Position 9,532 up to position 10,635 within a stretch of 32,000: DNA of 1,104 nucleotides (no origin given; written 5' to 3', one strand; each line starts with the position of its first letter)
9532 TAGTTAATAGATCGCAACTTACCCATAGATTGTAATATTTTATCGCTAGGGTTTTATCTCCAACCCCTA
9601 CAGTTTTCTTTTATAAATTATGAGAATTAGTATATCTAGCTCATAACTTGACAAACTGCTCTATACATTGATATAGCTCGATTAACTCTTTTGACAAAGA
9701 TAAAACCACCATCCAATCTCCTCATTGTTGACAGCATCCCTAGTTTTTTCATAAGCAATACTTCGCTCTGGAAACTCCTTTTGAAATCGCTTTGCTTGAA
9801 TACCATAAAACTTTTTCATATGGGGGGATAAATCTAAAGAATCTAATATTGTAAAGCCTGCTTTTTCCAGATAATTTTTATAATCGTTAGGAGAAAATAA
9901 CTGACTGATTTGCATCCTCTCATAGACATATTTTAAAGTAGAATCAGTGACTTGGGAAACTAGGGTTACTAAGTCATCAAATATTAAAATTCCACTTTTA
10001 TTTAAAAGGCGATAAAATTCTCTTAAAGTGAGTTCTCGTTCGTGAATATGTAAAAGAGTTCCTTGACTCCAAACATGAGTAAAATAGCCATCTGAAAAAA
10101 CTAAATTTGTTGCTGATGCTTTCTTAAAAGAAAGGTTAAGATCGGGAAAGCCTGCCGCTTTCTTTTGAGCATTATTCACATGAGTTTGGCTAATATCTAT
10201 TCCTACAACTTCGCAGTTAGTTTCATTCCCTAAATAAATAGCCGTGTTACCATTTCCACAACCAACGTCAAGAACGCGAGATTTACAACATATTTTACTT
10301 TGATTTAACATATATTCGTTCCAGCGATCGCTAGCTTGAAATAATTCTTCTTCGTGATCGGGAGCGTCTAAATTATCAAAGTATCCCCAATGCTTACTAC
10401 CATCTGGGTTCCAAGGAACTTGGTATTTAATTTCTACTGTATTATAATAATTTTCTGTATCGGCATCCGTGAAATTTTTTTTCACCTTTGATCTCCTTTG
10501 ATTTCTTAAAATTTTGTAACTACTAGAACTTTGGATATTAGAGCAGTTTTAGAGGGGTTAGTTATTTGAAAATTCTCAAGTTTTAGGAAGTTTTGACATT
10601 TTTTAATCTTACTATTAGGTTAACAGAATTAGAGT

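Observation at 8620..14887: Cluster of two SAM methyltransferases, a B12-binding-like radical SAM enzyme and a KamA-family aminomutase-like radical SAM enzyme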

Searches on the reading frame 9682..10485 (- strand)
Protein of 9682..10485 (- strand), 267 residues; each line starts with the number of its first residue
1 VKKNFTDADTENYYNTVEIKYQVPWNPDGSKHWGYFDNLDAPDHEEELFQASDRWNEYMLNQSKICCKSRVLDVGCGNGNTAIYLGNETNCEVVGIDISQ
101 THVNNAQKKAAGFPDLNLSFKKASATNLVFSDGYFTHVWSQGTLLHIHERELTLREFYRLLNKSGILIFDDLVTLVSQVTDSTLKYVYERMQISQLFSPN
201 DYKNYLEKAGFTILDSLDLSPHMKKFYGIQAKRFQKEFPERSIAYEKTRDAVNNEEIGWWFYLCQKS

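Call 3: search_protein_families(library=pfam, proteins=[window:9682-10485:-], max_evalue=0.01)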
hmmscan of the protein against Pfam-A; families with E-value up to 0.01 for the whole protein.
window:9682-10485:- (267 aa): 16 families
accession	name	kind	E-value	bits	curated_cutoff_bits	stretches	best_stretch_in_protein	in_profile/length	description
PF08241.18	Methyltransf_11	-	1.1e-20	74.5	21.2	1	72-169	1-95/95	Methyltransferase domain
PF13649.12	Methyltransf_25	-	3.5e-20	72.9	27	1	71-165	1-97/97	Methyltransferase domain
PF13847.12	Methyltransf_31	-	7.6e-20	71.5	27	1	69-210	5-145/145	Methyltransferase domain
PF13489.12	Methyltransf_23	-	2.3e-16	60.4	27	1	68-214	23-162/164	Methyltransferase domain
PF08242.18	Methyltransf_12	-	1.5e-14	55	30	1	72-167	1-98/98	Methyltransferase domain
PF01209.24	Ubie_methyltran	-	8.5e-11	42.1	20.1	1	49-190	29-168/233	ubiE/COQ5 methyltransferase family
PF02353.26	CMAS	-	1.1e-08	35.2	27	1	44-239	39-238/273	Mycolic acid cyclopropane synthetase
PF08003.17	Methyltransf_9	-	6.9e-06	25.7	23.8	1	68-218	116-267/315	Protein of unknown function (DUF1698)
PF07021.18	MetW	-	2.4e-05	24.5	21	1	64-162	10-103/193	Methionine biosynthesis protein MetW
PF13679.12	Methyltransf_32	-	0.00012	22.6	27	1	68-123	26-87/143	Methyltransferase domain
PF02390.23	Methyltransf_4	-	0.00023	21.1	24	1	70-125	4-60/173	Putative methyltransferase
PF05175.20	MTS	-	0.00073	19.7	23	1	67-110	31-75/170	Methyltransferase small domain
PF03291.22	mRNA_G-N7_MeTrfase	-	0.00089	18.9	26.6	1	56-110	50-104/315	mRNA (guanine-N(7))-methyltransferase domain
PF03848.20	TehB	-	0.0043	17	20.4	1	60-109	23-71/193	Tellurite resistance protein TehB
PF08123.19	DOT1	-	0.0049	16.9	23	0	59-119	34-95/205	Histone methylation protein DOT1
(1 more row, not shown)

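Call 4: search_protein_families(library=ncbifam, proteins=[window:9682-10485:-], max_evalue=0.01)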
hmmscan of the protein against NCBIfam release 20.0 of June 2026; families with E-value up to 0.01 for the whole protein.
window:9682-10485:- (267 aa): 63 families (the best 25 are shown)
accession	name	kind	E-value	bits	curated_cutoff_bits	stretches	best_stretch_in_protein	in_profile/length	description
NF041675.1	sarc_dimgly_tmase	equivalog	7.5e-26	91.7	550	1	43-236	41-235/278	sarcosine/dimethylglycine N-methyltransferase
NF045667.1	MTase_DVU1556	equivalog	2.9e-25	89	155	1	60-228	15-177/213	DVU_1556 family methyltransferase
NF040539.1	AST_met_ArsM_2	exception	1e-17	64.9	240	1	66-259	55-255/262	putative arsinothricin biosynthesis methyltransferase ArsM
TIGR01934.1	MenG_MenH_UbiE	subfamily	1e-17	64.2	158.35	1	52-197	24-171/223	ubiquinone/menaquinone biosynthesis methyltransferase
NF001244.0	PRK00216.1-5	equivalog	1.5e-17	63.7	216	1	53-173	34-157/236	bifunctional demethylmenaquinone methyltransferase/2-methoxy-6-polyprenyl-1,4-benzoquinol methylase UbiE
NF041536.1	ArsM_DUF2284_UU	exception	6.7e-16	57.7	575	1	64-212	73-223/459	arsenite methyltransferase/DUF2284 domain selenoprotein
NF041537.1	ArsM_AhpD_UU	exception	1.8e-15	56.6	510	1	64-212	73-223/345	arsenite methyltransferase/AhpD domain selenoprotein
NF047649.1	MTase_UXPK_star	exception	1.5e-13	50.4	460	1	65-211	75-223/283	methyltransferase/UXPK-star double selenoprotein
TIGR02072.1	BioC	equivalog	1.6e-12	47.8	184.95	1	61-214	28-174/244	malonyl-ACP O-methyltransferase BioC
NF043040.1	corrin_prot_MT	hypoth_equivalog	5.5e-12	45.6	180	1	67-174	41-152/216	corrinoid protein-associated methyltransferase CpaM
TIGR01983.1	UbiG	equivalog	4e-10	39.4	102.95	1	62-171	44-153/228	bifunctional 2-polyprenyl-6-hydroxyphenol methylase/3-demethylubiquinol 3-O-methyltransferase UbiG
NF007610.0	PRK10258.1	equivalog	5.6e-10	39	342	1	57-204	35-173/251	malonyl-ACP O-methyltransferase BioC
NF011650.0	PRK15068.1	equivalog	7.3e-10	38.2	209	1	66-219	121-276/324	tRNA 5-methoxyuridine(34)/uridine 5-oxyacetic acid(34) synthase CmoB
TIGR00452.1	TIGR00452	equivalog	1.6e-09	37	275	1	67-220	117-271/316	tRNA 5-methoxyuridine(34)/uridine 5-oxyacetic acid(34) synthase CmoB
NF008686.0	PRK11705.1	equivalog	2.2e-09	36.9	400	1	64-247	164-341/383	cyclopropane fatty acyl phospholipid synthase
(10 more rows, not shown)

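Call 39: search_solved_structures(query=window:9682-10485:-, max_evalue=0.00001)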
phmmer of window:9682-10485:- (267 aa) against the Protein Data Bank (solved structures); distinct sequences matched with E-value up to 0.00001: 26.
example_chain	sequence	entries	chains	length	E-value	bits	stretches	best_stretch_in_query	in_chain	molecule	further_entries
6uv6_A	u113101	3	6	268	6.3e-24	88.5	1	29-224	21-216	D-glucose O-methyltransferase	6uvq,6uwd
8zc8_A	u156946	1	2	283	2.1e-18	70.4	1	31-259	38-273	MitM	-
21zq_A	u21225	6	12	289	2.2e-18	70.3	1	31-259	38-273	MitM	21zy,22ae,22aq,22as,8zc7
3bus_A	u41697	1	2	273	2.7e-18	70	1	30-223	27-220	Methyltransferase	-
5wp5_A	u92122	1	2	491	8.8e-17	65.1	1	69-260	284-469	Phosphomethylethanolamine N-methyltransferase 2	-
5wp4_A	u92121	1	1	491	6.4e-16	62.2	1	68-238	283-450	Phosphoethanolamine N-methyltransferase 1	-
5gm1_A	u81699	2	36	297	2.3e-14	57.1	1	31-228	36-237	O-methylransferase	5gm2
4pne_A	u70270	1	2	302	1e-12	51.7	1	31-226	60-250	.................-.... protein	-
7v6h_A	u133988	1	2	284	4.2e-12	49.7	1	50-222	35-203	Cyclopropane fatty-acyl-phospholipid synthase-like methyltransferase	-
3l8d_A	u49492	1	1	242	5.8e-10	42.7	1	24-218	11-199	Methyltransferase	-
4r6w_A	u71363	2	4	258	7.9e-10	42.3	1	60-236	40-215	Phosphoethanolamine N-methyltransferase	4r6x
3ujd_A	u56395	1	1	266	1.2e-09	41.6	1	60-236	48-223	Phosphoethanolamine N-methyltransferase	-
3uj6_A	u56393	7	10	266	1.2e-09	41.6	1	60-236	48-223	Phosphoethanolamine N-methyltransferase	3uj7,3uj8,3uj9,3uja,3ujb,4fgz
5fcd_A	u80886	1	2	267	6e-09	39.4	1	57-191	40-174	MccD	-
3ujc_A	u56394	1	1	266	1.6e-08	37.9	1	60-236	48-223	Phosphoethanolamine N-methyltransferase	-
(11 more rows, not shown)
